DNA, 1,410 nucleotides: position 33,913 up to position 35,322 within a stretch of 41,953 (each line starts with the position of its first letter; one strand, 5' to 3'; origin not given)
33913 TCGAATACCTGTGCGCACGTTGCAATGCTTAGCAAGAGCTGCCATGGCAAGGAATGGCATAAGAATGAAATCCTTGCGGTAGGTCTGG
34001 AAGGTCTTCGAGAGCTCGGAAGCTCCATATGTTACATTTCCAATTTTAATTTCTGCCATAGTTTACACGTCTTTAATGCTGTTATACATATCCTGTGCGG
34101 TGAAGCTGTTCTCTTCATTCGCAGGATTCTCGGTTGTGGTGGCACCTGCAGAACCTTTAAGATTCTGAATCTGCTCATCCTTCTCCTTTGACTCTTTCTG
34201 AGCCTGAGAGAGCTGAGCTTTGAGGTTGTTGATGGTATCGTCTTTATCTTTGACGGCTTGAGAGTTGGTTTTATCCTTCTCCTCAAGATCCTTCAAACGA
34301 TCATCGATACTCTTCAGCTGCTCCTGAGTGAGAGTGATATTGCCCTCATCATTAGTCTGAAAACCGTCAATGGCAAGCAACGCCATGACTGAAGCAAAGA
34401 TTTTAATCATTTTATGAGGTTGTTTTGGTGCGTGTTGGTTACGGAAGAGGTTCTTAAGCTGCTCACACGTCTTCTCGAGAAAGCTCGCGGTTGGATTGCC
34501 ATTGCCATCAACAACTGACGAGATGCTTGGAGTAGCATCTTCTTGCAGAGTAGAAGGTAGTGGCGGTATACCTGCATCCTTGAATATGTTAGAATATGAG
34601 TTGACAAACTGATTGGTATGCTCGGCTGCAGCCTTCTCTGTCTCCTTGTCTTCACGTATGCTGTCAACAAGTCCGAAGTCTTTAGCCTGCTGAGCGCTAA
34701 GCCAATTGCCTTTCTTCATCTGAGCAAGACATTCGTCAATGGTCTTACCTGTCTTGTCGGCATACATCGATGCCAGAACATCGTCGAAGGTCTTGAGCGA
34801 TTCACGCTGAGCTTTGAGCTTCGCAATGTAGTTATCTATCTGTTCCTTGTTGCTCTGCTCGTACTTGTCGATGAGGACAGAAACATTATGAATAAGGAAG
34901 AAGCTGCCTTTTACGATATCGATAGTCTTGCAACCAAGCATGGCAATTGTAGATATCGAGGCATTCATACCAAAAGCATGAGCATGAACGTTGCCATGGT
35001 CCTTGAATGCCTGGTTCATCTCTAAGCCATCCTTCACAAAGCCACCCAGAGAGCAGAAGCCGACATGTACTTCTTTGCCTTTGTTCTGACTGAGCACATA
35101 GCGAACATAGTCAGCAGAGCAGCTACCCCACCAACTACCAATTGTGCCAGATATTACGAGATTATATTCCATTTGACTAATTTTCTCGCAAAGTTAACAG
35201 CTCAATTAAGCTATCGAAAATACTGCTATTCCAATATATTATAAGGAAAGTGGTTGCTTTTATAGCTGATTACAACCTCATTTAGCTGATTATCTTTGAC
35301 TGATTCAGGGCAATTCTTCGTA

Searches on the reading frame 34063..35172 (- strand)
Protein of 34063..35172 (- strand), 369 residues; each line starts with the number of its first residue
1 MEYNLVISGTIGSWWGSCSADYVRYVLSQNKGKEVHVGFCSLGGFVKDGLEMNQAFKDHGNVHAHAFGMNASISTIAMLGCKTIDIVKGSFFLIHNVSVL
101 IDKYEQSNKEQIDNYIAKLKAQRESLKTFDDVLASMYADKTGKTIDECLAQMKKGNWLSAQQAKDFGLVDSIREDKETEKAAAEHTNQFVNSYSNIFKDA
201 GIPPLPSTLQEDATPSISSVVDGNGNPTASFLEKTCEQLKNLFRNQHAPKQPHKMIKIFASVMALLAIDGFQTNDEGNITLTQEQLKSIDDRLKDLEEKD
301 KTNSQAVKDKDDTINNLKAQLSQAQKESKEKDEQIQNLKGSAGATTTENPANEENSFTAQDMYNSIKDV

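Call 23: search_protein_families(library=phrogs, proteins=[window:34063-35172:-], max_evalue=0.001)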
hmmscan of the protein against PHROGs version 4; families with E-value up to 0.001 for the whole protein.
window:34063-35172:- (369 aa): 7 families
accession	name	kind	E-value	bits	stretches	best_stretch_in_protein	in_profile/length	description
phrog_94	-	head and packaging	9.2e-27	95.8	1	1-340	79-402/622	head maturation protease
phrog_2976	-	head and packaging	9e-23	82.6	1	5-336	23-310/394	head maturation protease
phrog_1684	-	head and packaging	2.2e-20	74.3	1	13-192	52-224/284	head maturation protease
phrog_133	-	head and packaging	3.3e-19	70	1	4-255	21-219/668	head maturation protease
phrog_53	-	head and packaging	1.2e-18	68.7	1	5-354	79-439/583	head maturation protease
phrog_3348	-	unknown function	9.4e-15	55.8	1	6-191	41-218/386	-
phrog_1827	-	other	1.6e-06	28.6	1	31-115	51-136/202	ATP-dependent protease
